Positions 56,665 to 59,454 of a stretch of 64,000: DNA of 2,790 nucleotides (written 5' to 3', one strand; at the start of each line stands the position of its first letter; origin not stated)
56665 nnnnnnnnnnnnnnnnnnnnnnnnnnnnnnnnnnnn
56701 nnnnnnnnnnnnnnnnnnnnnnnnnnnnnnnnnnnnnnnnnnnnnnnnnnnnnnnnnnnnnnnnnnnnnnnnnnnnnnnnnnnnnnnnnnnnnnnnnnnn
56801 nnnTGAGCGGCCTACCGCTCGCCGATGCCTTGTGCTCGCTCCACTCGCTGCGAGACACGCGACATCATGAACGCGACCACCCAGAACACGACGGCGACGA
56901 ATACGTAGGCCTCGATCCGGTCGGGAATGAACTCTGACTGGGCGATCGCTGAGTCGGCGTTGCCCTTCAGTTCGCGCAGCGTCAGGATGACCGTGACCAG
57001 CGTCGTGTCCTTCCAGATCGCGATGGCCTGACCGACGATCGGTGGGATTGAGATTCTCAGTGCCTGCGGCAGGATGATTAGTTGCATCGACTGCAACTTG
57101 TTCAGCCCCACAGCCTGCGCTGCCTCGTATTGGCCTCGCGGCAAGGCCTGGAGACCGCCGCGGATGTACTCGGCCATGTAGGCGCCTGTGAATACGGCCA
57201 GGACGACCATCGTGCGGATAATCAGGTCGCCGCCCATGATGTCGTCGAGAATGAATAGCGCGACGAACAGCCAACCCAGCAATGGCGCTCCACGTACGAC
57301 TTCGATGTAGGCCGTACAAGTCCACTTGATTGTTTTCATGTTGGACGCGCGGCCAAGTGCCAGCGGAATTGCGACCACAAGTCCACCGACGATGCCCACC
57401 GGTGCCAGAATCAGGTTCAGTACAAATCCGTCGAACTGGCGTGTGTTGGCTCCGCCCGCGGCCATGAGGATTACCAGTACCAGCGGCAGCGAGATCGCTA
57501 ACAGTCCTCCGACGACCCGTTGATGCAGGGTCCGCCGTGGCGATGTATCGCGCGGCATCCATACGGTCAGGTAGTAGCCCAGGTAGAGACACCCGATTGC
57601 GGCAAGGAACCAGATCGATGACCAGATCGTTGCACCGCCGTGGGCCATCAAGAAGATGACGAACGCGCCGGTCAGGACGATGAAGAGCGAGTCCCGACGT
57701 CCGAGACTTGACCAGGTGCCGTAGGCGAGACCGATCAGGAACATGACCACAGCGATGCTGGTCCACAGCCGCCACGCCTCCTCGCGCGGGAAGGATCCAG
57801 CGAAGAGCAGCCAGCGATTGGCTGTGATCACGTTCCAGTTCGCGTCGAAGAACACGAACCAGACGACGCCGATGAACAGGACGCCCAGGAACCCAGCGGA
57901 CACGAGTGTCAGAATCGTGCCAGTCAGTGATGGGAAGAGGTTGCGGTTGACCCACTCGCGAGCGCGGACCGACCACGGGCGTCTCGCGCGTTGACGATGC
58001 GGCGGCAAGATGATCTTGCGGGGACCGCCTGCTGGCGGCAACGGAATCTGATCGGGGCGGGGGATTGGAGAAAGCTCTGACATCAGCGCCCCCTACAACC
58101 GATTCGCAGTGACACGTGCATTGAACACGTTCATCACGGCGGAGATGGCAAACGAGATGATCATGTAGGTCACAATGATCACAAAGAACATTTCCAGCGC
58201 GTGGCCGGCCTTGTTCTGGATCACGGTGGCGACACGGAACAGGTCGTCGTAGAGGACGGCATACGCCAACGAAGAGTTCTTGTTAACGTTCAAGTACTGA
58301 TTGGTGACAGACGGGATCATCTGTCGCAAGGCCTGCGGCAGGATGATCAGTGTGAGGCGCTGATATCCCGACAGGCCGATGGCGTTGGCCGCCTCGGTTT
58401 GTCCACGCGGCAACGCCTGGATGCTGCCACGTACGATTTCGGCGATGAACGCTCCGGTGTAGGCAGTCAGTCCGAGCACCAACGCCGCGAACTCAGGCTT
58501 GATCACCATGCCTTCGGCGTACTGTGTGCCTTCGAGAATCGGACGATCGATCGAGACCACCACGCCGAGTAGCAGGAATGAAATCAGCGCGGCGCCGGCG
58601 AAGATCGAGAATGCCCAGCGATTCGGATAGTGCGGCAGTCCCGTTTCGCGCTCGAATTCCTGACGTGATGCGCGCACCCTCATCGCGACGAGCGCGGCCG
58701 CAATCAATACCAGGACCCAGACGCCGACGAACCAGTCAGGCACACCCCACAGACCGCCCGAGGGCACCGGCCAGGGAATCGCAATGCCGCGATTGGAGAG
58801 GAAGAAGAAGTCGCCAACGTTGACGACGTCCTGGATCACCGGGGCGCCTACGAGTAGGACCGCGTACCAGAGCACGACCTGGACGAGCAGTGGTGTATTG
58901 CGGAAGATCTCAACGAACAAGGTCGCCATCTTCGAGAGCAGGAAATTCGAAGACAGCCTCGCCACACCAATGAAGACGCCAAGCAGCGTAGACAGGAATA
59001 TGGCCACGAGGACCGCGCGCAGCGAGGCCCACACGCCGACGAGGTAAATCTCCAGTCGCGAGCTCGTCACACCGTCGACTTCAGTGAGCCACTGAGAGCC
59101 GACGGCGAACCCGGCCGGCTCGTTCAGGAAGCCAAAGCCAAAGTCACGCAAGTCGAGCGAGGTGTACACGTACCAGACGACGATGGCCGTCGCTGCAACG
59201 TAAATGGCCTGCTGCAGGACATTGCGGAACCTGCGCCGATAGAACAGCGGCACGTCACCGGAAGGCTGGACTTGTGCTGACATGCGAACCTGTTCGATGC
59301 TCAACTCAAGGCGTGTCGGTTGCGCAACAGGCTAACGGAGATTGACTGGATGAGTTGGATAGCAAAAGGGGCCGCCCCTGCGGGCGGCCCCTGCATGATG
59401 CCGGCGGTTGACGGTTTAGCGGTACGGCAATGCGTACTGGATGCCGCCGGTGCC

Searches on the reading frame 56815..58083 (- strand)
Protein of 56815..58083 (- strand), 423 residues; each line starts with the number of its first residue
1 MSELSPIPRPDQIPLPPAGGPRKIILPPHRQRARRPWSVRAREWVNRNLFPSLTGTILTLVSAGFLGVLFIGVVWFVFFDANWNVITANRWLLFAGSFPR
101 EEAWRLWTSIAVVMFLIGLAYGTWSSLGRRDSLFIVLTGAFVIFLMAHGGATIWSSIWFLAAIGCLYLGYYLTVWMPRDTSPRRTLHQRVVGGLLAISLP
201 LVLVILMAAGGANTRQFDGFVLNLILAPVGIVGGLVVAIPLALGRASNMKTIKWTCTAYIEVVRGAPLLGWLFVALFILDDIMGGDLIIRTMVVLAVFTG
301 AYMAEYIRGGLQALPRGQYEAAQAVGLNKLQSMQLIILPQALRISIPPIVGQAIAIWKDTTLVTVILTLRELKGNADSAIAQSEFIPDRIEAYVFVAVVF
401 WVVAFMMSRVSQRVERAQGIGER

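Call 7: search_protein_families(library=pfam, proteins=[window:56815-58083:-], max_evalue=0.01)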
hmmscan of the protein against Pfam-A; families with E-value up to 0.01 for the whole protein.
window:56815-58083:- (423 aa): 1 family
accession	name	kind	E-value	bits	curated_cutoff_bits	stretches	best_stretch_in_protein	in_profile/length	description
PF00528.27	BPD_transp_1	-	7.7e-16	58.8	26.4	1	237-416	4-180/184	Binding-protein-dependent transport system inner membrane component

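Call 8: search_protein_families(library=ncbifam, proteins=[window:56815-58083:-], max_evalue=0.01)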
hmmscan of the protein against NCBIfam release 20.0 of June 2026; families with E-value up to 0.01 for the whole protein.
window:56815-58083:- (423 aa): 13 families
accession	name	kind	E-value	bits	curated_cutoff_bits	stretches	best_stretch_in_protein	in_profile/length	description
NF011680.0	PRK15100.1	equivalog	5.1e-31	108.3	300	1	219-417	18-213/222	cystine ABC transporter permease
TIGR03004.1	ectoine_ehuC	equivalog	1.1e-28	100.6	196.95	1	219-417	10-205/214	ectoine/hydroxyectoine ABC transporter permease subunit EhuC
NF011687.0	PRK15107.1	equivalog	6.1e-28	98.2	318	1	217-410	17-215/224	glutamate/aspartate ABC transporter permease GltK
TIGR03003.1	ectoine_ehuD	equivalog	8.5e-28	97.7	205.2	1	221-417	18-211/212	ectoine/hydroxyectoine ABC transporter permease subunit EhuD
NF007028.0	PRK09494.1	equivalog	9.1e-26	91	303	1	217-417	16-215/219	glutamine ABC transporter permease GlnP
NF011651.0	PRK15069.1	subfamily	1.4e-20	73.7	306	1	215-416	18-226/237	histidine ABC transporter permease HisM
NF008337.0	PRK11123.1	equivalog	5.9e-20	71.8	277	1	291-417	107-229/238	arginine ABC transporter permease ArtQ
TIGR01726.1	HEQRo_perm_3TM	subfamily_domain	1.8e-15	57.3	42.2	1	217-309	6-99/99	ABC transporter permease subunit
NF008336.0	PRK11122.1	equivalog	4.7e-15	55.9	248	1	218-416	10-213/222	arginine ABC transporter permease ArtM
NF011714.0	PRK15135.1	subfamily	1.9e-11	44.2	319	1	217-409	10-206/228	histidine ABC transporter permease HisQ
TIGR01097.1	PhnE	equivalog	3e-06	26.9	216.7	1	219-343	60-182/252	phosphonate ABC transporter, permease protein PhnE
TIGR00974.1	3a0107s02c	equivalog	9.7e-05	21.6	193.45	1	215-343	55-184/272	phosphate ABC transporter permease PstA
NF008049.0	PRK10782.1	subfamily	0.00029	20.6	212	1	220-343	17-144/217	methionine ABC transporter permease MetI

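Call 10: find_encoding_contigs(protein=window:56815-58083:-, flank=10000, max_places=10)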
Protein window:56815-58083:- (423 aa): 11 contigs read that carry it; 10 places shown.
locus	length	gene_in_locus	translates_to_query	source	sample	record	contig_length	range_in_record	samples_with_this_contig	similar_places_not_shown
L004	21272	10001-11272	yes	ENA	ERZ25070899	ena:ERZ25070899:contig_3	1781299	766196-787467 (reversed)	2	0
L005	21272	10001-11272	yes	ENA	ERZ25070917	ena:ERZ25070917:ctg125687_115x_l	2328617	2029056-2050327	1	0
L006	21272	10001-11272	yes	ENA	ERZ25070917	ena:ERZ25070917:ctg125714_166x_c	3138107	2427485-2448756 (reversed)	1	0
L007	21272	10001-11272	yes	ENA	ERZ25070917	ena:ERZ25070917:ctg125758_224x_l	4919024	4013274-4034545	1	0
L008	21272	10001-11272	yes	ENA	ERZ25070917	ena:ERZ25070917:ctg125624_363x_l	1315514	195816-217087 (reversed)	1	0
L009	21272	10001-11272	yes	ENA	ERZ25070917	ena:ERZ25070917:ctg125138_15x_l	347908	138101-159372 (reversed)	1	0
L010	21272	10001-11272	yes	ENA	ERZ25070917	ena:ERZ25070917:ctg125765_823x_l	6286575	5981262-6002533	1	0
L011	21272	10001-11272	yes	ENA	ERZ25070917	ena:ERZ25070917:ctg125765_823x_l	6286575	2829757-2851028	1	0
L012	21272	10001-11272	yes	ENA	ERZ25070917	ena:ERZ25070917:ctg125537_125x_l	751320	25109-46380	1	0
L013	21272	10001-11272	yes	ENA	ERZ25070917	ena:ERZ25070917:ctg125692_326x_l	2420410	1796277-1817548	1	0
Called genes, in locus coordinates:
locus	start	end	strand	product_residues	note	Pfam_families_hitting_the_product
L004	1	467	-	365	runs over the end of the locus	PF00296:Bac_luciferase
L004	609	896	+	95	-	-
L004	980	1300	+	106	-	PF01850:PIN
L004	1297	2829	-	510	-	PF00135:COesterase, PF20434:BD-FAE, PF07859:Abhydrolase_3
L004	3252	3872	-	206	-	PF00194:Carb_anhydrase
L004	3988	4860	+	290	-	PF00378:ECH_1, PF16113:ECH_2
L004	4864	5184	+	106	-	-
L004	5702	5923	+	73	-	PF04255:DUF433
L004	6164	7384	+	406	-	PF04909:Amidohydro_2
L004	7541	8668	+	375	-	PF00497:SBP_bac_3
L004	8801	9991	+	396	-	PF00528:BPD_transp_1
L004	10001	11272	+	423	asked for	PF00528:BPD_transp_1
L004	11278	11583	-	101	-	PF15919:HicB_lk_antitox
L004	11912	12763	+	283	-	PF00005:ABC_tran, PF09818:ABC_ATPase (faint), PF02463:SMC_N (weak), PF13304:AAA_21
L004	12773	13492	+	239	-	PF00702:Hydrolase, PF13242:Hydrolase_like (faint), PF13419:HAD_2 (weak)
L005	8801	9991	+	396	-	PF00528:BPD_transp_1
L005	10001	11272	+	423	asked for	PF00528:BPD_transp_1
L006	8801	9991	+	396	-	PF00528:BPD_transp_1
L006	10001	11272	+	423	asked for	PF00528:BPD_transp_1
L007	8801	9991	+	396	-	PF00528:BPD_transp_1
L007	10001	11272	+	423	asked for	PF00528:BPD_transp_1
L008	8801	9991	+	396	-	PF00528:BPD_transp_1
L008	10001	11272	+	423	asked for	PF00528:BPD_transp_1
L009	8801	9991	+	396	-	PF00528:BPD_transp_1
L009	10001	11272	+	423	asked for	PF00528:BPD_transp_1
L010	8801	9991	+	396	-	PF00528:BPD_transp_1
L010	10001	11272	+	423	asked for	PF00528:BPD_transp_1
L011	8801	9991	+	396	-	PF00528:BPD_transp_1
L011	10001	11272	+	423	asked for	PF00528:BPD_transp_1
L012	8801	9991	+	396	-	PF00528:BPD_transp_1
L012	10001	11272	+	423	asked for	PF00528:BPD_transp_1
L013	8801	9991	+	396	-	PF00528:BPD_transp_1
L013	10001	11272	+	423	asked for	PF00528:BPD_transp_1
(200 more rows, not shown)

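Call 11: find_homologous_proteins(query=window:56815-58083:-, max_evalue=1e-30)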
Query window:56815-58083:- (423 aa): 7119 proteins with E <= 1e-30 among 8000 candidates; the best 120 are listed.
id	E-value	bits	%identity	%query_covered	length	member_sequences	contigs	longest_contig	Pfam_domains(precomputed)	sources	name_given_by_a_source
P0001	5.2e-267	904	97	100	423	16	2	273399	PF00528.28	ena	-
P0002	3.3e-255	865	92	100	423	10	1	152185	PF00528.28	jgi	jgi:general L-amino acid transport system permease protein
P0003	9.5e-250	847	90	100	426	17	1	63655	PF00528.28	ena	-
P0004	1.1e-248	844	89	100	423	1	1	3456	PF00528.28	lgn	-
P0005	2.7e-247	839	88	100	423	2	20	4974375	PF00528.28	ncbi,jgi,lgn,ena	-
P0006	1.3e-244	830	89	100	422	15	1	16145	PF00528.28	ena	-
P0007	2.1e-243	826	87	100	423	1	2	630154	PF00528.28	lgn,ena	-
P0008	2.3e-243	826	87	100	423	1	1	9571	PF00528.28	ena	-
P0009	3.4e-243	825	88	100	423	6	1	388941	PF00528.28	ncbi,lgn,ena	-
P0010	9.4e-242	821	87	100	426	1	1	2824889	PF00528.28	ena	-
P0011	7.2e-240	814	90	96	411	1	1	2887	PF00528.28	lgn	-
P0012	1.8e-238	810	87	100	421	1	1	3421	PF00528.28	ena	-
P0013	2.5e-236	803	89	96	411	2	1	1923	PF00528.28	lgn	-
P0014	1.3e-235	800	88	96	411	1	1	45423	PF00528.28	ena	-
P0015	9.5e-235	798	88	96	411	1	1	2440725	PF00528.28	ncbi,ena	-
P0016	6.8e-229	778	83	100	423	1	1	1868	PF00528.28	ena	-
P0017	5.0e-228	775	86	96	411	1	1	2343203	PF00528.28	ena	-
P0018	4.9e-227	772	85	96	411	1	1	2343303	PF00528.28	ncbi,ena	-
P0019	1.6e-226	770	85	96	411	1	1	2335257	PF00528.28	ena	-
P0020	2.6e-221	753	84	96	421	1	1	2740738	PF00528.28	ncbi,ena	-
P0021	3.4e-215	733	78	100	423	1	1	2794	PF00528.28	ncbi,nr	ncbi:MAG: amino acid ABC transporter permease [Chloroflexi bacterium]|nr:amino acid ABC transporter 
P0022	9.1e-214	728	81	97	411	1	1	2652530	PF00528.28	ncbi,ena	-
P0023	2.3e-213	727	77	100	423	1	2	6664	PF00528.28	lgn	-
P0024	1.0e-211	722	81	96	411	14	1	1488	PF00528.28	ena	-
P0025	2.6e-211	720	76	100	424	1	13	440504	PF00528.28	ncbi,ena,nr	ncbi:MAG: amino acid ABC transporter permease [Chloroflexi bacterium]|nr:amino acid ABC transporter 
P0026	2.8e-211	720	81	96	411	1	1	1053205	PF00528.28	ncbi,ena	-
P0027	3.6e-211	720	78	96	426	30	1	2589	PF00528.28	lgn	-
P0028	3.7e-211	720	78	99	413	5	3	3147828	PF00528.28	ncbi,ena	-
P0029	8.9e-211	719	76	100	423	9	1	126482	PF00528.28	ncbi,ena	-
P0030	3.1e-210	717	80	90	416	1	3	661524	PF00528.28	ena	-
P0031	2.8e-209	714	91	85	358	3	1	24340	PF00528.28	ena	-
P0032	3.2e-209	713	78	97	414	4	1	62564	PF00528.28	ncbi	-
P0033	5.7e-208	709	76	100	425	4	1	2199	PF00528.28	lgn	-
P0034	5.4e-205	700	77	97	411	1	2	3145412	PF00528.28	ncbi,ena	-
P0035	9.3e-205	699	76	97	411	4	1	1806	PF00528.28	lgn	-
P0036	6.0e-204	696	77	95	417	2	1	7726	PF00528.28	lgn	-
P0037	1.3e-202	692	75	96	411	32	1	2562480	PF00528.28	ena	-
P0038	2.0e-202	691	76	97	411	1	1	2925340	PF00528.28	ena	-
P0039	3.1e-202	690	76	97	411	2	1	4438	PF00528.28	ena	-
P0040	3.4e-202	690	76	97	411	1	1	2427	PF00528.28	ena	-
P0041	4.0e-202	690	76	96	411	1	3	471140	PF00528.28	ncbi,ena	-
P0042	4.9e-202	690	76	97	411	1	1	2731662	PF00528.28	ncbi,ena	-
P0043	5.1e-202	690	75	97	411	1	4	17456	PF00528.28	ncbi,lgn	-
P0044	9.5e-202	689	74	97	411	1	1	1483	PF00528.28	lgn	-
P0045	2.5e-201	687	76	96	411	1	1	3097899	PF00528.28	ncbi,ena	-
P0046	2.6e-201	687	75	97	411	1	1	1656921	PF00528.28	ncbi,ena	-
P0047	2.9e-201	687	76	96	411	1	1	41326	PF00528.28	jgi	-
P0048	3.6e-201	687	76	97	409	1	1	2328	PF00528.28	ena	-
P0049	3.7e-201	687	74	97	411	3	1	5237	PF00528.28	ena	-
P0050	5.4e-201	686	75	97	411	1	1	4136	PF00528.28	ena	-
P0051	5.6e-201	686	76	97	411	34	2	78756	PF00528.28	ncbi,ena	-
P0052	6.6e-201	686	74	97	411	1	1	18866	PF00528.28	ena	-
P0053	7.4e-201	686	75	97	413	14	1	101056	PF00528.28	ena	-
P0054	2.6e-200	684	74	97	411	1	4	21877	PF00528.28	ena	-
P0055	4.8e-200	683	74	96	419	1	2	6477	PF00528.28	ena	-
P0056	5.1e-200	683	75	97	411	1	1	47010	PF00528.28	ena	-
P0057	5.9e-200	683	75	97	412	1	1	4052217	PF00528.28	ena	-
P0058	6.5e-200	683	75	97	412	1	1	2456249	PF00528.28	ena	-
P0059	6.6e-200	683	76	97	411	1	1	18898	PF00528.28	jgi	jgi:general L-amino acid transport system permease protein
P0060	6.9e-200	683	74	97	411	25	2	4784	PF00528.28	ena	-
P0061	7.9e-200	683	75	97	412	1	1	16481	PF00528.28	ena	-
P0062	1.1e-199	682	74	97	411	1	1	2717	PF00528.28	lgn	-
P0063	2.2e-199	681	75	97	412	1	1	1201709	PF00528.28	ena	-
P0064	2.3e-199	681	75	97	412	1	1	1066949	PF00528.28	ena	-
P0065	2.4e-199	681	75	97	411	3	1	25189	PF00528.28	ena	-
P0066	2.5e-199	681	74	97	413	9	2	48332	PF00528.28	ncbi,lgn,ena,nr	ncbi:MAG: amino acid ABC transporter permease [Chloroflexi bacterium]|nr:amino acid ABC transporter 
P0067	2.5e-199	681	76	97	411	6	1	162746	PF00528.28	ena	-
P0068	2.7e-199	681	75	97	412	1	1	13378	PF00528.28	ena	-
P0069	3.2e-199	681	74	97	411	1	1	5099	PF00528.28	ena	-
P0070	3.3e-199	680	75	97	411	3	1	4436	PF00528.28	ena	-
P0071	3.4e-199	680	75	97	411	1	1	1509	PF00528.28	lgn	-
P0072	3.7e-199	680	75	97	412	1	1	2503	PF00528.28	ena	-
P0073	4.1e-199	680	75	97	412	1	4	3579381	PF00528.28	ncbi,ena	-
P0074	4.3e-199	680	74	97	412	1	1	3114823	PF00528.28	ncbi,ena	-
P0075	5.1e-199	680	75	97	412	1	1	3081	PF00528.28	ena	-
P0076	5.6e-199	680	75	97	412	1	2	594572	PF00528.28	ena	-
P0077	7.0e-199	679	74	97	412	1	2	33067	PF00528.28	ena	-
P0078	8.4e-199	679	74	97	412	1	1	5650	PF00528.28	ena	-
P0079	8.8e-199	679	75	97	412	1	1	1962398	PF00528.28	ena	-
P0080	9.0e-199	679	74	97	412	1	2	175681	PF00528.28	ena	-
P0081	1.1e-198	679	74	97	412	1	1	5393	PF00528.28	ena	-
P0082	1.1e-198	679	75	97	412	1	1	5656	PF00528.28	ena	-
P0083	1.4e-198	678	75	97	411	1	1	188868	PF00528.28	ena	-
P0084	1.4e-198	678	74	97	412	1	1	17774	PF00528.28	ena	-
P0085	1.4e-198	678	75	97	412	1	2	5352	PF00528.28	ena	-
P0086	2.1e-198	678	74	97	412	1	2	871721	PF00528.28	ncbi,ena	-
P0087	2.2e-198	678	74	97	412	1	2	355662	PF00528.28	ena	-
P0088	2.3e-198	678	74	97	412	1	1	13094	PF00528.28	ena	-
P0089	2.8e-198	677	74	97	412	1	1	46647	PF00528.28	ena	-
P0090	2.8e-198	677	75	97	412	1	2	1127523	PF00528.28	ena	-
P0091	3.7e-198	677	74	97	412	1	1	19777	PF00528.28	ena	-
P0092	4.1e-198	677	76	97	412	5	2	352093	PF00528.28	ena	-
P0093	4.2e-198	677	74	97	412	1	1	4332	PF00528.28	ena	-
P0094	4.5e-198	677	75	97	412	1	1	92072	PF00528.28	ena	-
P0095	6.0e-198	676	75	97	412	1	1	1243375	PF00528.28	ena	-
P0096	8.1e-198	676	74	97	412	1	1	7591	PF00528.28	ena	-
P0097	8.5e-198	676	75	97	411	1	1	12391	PF00528.28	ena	-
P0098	9.1e-198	676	74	97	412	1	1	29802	PF00528.28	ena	-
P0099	9.6e-198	676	75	97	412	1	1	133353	PF00528.28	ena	-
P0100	1.2e-197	675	75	97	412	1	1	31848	PF00528.28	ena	-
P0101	1.7e-197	675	75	97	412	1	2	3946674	PF00528.28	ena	-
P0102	2.1e-197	675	75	97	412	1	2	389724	PF00528.28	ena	-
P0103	2.2e-197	674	75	97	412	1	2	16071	PF00528.28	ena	-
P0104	2.3e-197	674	75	97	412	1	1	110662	PF00528.28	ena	-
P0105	2.4e-197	674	75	97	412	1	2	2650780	PF00528.28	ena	-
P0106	2.5e-197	674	75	97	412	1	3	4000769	PF00528.28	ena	-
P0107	2.5e-197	674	75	97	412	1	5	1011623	PF00528.28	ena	-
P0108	3.9e-197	674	74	97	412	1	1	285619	PF00528.28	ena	-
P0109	4.6e-197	673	74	97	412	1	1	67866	PF00528.28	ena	-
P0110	4.7e-197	673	74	97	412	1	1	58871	PF00528.28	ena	-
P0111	5.8e-197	673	76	96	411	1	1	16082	PF00528.28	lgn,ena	-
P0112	5.8e-197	673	74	97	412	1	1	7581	PF00528.28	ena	-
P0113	7.9e-197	673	75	96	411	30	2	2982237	PF00528.28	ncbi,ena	-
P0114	8.5e-197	673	73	97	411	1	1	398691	PF00528.28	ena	-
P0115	1.2e-196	672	74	97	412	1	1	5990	PF00528.28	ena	-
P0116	1.3e-196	672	72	97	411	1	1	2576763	PF00528.28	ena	-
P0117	1.3e-196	672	73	97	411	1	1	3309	PF00528.28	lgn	-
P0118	2.3e-196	671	74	97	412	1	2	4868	PF00528.28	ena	-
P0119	4.8e-196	670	72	97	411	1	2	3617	PF00528.28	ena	-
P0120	5.0e-196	670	75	91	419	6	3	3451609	PF00528.28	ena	-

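Call 13: find_related_loci(query=A1, collection=genome_contigs, flank=5000)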
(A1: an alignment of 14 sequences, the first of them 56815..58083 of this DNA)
Query A1 (423 aa) in genome_contigs; peptide patterns used: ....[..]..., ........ (x = any residue, [..] = any of these).
194 stretches matched a pattern; 114 encode a relative of the query (tblastn E <= 1e-3); the best 80 are kept; 80 distinct loci.
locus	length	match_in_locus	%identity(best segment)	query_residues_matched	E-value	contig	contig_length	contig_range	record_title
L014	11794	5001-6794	98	1-423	0e+0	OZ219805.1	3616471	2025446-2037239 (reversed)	MAG: Dehalococcoidia bacterium isolate c58c6e01-4a6e-4794-97be-e35f15c585e3 genome assembly, chromosome: 3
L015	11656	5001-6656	97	1-423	0e+0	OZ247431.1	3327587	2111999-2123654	MAG: Dehalococcoidia bacterium isolate c15901d5-d28f-4d5c-bcfc-8c60e7bd0c97 genome assembly, chromosome: 1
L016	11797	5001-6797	97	1-423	0e+0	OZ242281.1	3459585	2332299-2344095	MAG: Dehalococcoidia bacterium isolate 5b41c312-3693-4c79-a24d-842b6111755b genome assembly, chromosome: 1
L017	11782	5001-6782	96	1-423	0e+0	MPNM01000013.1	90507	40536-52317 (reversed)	MAG: Chloroflexi bacterium bin125 NODE_427_length_90507_cov_22.8468_ID_853, whole genome shotgun sequence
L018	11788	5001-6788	91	1-423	0e+0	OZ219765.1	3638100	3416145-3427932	MAG: Dehalococcoidia bacterium isolate 2efd49d1-a845-418d-b650-c606456da4a2 genome assembly, chromosome: 2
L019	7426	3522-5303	88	1-423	0e+0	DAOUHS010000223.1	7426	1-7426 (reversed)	MAG TPA_asm: Dehalococcoidia bacterium isolate S18_105 69581, whole genome shotgun sequence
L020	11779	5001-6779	89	1-423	0e+0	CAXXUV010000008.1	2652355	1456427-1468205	MAG: Dehalococcoidia bacterium isolate 53e0c16e-ff2d-4f84-9f2e-96c73ee24ba6 genome assembly, contig: contig_8, whole gen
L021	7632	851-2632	87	1-423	0e+0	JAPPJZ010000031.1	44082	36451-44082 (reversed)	MAG: Chloroflexota bacterium isolate RHO2_bin_60 NODE_1317_length_44082_cov_13.641197, whole genome shotgun sequence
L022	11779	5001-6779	89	1-423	0e+0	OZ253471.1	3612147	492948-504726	MAG: Dehalococcoidia bacterium isolate 41ac3497-52d9-4345-8c76-2a61940320b0 genome assembly, chromosome: 1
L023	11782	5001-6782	88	1-423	0e+0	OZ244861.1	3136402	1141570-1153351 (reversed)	MAG: Dehalococcoidia bacterium isolate c89b5861-ddb0-43db-8093-953e815e1e37 genome assembly, chromosome: 1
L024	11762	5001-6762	90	17-423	0e+0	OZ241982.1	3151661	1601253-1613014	MAG: Dehalococcoidia bacterium isolate a2993f7c-5a6d-48af-91e8-092aec37f8f7 genome assembly, chromosome: 1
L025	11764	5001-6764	88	17-423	0e+0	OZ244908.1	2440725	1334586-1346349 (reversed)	MAG: Dehalococcoidia bacterium isolate 4e1ca7e8-23ed-493e-8853-47fc69ff5430 genome assembly, chromosome: 1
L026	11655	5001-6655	84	17-423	0e+0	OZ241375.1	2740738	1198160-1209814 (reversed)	MAG: Dehalococcoidia bacterium isolate b07fa7da-9862-47df-848d-64ec3822ffc5 genome assembly, chromosome: 1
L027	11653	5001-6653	89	1-423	0e+0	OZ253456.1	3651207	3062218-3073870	MAG: Dehalococcoidia bacterium isolate 4ae44683-8927-4024-8904-3ea2ed4a1db5 genome assembly, chromosome: 1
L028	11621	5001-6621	85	17-423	0e+0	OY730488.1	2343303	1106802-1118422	MAG: Dehalococcoidia bacterium isolate c17ab466-9012-4dfd-ba8a-0af8548777ee genome assembly, chromosome: 1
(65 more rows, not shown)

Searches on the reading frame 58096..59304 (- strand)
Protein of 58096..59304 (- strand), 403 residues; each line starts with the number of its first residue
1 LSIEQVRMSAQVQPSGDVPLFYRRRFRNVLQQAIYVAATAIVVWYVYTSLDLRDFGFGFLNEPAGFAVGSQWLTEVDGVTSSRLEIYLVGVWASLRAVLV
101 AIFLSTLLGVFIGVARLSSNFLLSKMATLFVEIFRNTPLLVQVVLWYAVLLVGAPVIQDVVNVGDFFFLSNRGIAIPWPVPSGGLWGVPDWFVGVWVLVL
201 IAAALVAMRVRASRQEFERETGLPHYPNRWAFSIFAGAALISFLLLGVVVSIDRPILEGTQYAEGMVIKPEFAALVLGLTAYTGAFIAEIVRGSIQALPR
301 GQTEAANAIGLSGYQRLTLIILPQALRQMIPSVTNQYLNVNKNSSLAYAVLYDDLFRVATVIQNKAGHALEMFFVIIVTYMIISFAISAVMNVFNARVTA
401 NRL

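Call 7: search_protein_families(library=pfam, proteins=[window:58096-59304:-], max_evalue=0.01)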
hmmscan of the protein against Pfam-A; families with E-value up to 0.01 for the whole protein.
window:58096-59304:- (403 aa): 1 family
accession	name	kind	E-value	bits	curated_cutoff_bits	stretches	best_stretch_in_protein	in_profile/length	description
PF00528.27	BPD_transp_1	-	4.7e-12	46.5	26.4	1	106-399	2-183/184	Binding-protein-dependent transport system inner membrane component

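Call 8: search_protein_families(library=ncbifam, proteins=[window:58096-59304:-], max_evalue=0.01)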
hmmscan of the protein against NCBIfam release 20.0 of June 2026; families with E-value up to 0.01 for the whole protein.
window:58096-59304:- (403 aa): 12 families
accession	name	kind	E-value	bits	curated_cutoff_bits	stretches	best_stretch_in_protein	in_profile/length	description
TIGR03004.1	ectoine_ehuC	equivalog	1.4e-31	110.1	196.95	2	273-399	81-207/214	ectoine/hydroxyectoine ABC transporter permease subunit EhuC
NF011687.0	PRK15107.1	equivalog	6e-28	98.2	318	2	278-397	103-222/224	glutamate/aspartate ABC transporter permease GltK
NF011680.0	PRK15100.1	equivalog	8.1e-28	97.8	300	2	265-399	82-215/222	cystine ABC transporter permease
NF007028.0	PRK09494.1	equivalog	1.3e-26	93.9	303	2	268-398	87-216/219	glutamine ABC transporter permease GlnP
NF011651.0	PRK15069.1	subfamily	4.3e-25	88.4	306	2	233-393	64-223/237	histidine ABC transporter permease HisM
TIGR03003.1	ectoine_ehuD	equivalog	4.7e-23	82.2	205.2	2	270-397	84-211/212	ectoine/hydroxyectoine ABC transporter permease subunit EhuD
NF008337.0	PRK11123.1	equivalog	7.7e-18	64.8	277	1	271-400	103-232/238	arginine ABC transporter permease ArtQ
NF008336.0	PRK11122.1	equivalog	4.2e-17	62.6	248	2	256-399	76-216/222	arginine ABC transporter permease ArtM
TIGR01726.1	HEQRo_perm_3TM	subfamily_domain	1.7e-14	54.1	42.2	1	86-150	4-68/99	ABC transporter permease subunit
NF011714.0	PRK15135.1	subfamily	3.4e-13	49.9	319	1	267-385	89-204/228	histidine ABC transporter permease HisQ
NF008049.0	PRK10782.1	subfamily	4e-05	23.4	212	1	273-382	90-199/217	methionine ABC transporter permease MetI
TIGR01097.1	PhnE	equivalog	0.0013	18.2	216.7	1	274-331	129-186/252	phosphonate ABC transporter, permease protein PhnE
